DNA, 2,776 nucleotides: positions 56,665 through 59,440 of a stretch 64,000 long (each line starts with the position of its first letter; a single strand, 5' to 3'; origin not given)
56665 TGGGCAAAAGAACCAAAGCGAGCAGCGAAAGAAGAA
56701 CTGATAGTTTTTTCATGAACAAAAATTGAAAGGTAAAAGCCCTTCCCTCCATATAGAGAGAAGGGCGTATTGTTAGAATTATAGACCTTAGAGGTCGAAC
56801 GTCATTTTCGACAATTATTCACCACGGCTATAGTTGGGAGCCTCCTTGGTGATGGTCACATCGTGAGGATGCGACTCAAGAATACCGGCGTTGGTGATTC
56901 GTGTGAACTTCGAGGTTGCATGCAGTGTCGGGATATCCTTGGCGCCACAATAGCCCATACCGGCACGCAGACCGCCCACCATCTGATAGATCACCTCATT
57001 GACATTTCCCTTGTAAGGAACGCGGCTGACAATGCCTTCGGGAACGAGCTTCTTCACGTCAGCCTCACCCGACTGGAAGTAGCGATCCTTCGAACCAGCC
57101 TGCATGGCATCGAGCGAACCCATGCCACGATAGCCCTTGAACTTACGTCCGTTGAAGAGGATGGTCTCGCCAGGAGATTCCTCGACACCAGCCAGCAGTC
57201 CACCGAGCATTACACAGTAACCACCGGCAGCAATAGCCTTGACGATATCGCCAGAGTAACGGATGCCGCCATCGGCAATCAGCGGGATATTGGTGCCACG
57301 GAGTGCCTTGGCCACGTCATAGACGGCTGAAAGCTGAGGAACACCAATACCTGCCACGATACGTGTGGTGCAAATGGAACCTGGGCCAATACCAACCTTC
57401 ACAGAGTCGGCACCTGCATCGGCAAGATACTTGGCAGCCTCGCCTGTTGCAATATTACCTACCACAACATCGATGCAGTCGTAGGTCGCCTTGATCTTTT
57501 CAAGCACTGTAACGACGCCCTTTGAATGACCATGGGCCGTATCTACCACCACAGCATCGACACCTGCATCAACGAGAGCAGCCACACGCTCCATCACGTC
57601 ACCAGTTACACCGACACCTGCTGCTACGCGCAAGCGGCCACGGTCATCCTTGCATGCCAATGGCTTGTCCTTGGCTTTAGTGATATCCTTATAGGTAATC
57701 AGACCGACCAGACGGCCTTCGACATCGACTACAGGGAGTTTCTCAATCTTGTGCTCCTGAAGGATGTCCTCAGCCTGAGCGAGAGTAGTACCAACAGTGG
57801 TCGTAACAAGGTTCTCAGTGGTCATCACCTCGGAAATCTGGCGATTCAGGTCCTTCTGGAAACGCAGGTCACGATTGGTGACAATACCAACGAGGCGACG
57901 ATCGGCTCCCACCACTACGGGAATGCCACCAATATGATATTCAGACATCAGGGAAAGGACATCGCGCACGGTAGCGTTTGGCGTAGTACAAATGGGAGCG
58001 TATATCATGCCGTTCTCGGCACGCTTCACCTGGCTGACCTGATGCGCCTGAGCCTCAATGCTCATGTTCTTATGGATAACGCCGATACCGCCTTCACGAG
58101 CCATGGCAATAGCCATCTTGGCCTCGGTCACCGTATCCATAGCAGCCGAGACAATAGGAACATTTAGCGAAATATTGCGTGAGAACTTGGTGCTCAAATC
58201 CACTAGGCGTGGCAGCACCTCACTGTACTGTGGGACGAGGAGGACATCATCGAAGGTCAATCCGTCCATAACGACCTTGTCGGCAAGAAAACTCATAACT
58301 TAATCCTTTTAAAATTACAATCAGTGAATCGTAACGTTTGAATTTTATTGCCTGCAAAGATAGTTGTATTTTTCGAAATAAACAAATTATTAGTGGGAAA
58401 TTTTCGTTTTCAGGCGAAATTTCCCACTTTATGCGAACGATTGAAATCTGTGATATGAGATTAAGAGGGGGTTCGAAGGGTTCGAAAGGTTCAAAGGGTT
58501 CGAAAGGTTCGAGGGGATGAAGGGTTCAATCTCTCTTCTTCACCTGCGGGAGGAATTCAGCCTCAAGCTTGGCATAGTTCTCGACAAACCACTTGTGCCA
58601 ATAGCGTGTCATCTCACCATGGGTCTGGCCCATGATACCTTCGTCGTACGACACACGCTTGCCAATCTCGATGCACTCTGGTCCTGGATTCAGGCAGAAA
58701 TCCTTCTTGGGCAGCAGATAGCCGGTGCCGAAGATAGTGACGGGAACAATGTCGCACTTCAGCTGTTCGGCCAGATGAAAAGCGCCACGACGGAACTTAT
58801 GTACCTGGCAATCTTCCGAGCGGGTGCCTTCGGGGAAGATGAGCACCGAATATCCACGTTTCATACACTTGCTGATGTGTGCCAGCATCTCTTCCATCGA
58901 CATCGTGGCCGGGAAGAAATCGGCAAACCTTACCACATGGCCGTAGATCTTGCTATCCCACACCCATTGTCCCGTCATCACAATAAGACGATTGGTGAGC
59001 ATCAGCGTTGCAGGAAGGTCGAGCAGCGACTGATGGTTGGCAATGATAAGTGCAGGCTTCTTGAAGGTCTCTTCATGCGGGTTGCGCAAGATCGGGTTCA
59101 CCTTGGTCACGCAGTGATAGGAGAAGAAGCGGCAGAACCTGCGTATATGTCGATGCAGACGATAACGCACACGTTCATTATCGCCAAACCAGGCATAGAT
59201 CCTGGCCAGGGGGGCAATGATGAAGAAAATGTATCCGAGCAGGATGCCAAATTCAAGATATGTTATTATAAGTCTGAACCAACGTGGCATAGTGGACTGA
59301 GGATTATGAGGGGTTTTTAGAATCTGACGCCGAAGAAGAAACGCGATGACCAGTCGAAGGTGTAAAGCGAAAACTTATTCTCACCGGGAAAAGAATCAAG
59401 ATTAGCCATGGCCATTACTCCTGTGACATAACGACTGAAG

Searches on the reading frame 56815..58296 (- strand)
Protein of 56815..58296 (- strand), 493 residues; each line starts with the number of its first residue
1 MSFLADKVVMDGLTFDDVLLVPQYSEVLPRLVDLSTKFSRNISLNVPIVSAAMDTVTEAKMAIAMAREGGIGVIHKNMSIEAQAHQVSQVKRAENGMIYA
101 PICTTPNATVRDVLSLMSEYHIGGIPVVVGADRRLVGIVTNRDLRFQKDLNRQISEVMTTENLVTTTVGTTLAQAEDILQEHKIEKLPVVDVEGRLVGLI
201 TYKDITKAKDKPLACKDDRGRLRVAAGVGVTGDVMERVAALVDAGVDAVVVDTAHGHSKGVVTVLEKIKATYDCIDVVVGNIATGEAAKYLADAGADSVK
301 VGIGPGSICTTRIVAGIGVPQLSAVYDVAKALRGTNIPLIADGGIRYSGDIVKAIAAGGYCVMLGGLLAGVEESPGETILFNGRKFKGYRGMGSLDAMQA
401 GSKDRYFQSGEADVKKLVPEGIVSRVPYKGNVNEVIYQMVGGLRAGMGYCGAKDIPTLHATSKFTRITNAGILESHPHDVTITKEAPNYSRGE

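Call 10: search_protein_families(library=pfam, proteins=[window:56815-58296:-])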
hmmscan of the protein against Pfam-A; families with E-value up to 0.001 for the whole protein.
window:56815-58296:- (493 aa): 5 families
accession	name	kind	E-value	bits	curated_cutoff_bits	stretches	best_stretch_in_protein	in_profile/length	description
PF00478.31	IMPDH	-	2.9e-162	540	25.6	1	12-478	1-345/345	IMP dehydrogenase / GMP reductase domain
PF00571.33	CBS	-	7.1e-25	87.5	24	2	154-208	1-54/57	CBS domain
PF03060.21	NMO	-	3.1e-07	30.5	28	1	228-377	98-234/331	Nitronate monooxygenase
PF01070.24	FMN_dh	-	1.2e-05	25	24.9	1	276-366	220-303/350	FMN-dependent dehydrogenase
PF04131.20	NanE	-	0.00075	19.2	27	0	234-370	53-178/192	Putative N-acetylmannosamine-6-phosphate epimerase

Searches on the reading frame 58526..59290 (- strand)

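Call 10: search_protein_families(library=pfam, proteins=[window:58526-59290:-])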
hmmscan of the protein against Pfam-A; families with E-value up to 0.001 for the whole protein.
window:58526-59290:- (254 aa): 1 family
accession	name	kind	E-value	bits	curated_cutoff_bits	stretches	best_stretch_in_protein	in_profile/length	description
PF01553.26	Acyltransferase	-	2.7e-22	79.4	23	1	77-186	13-131/132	Acyltransferase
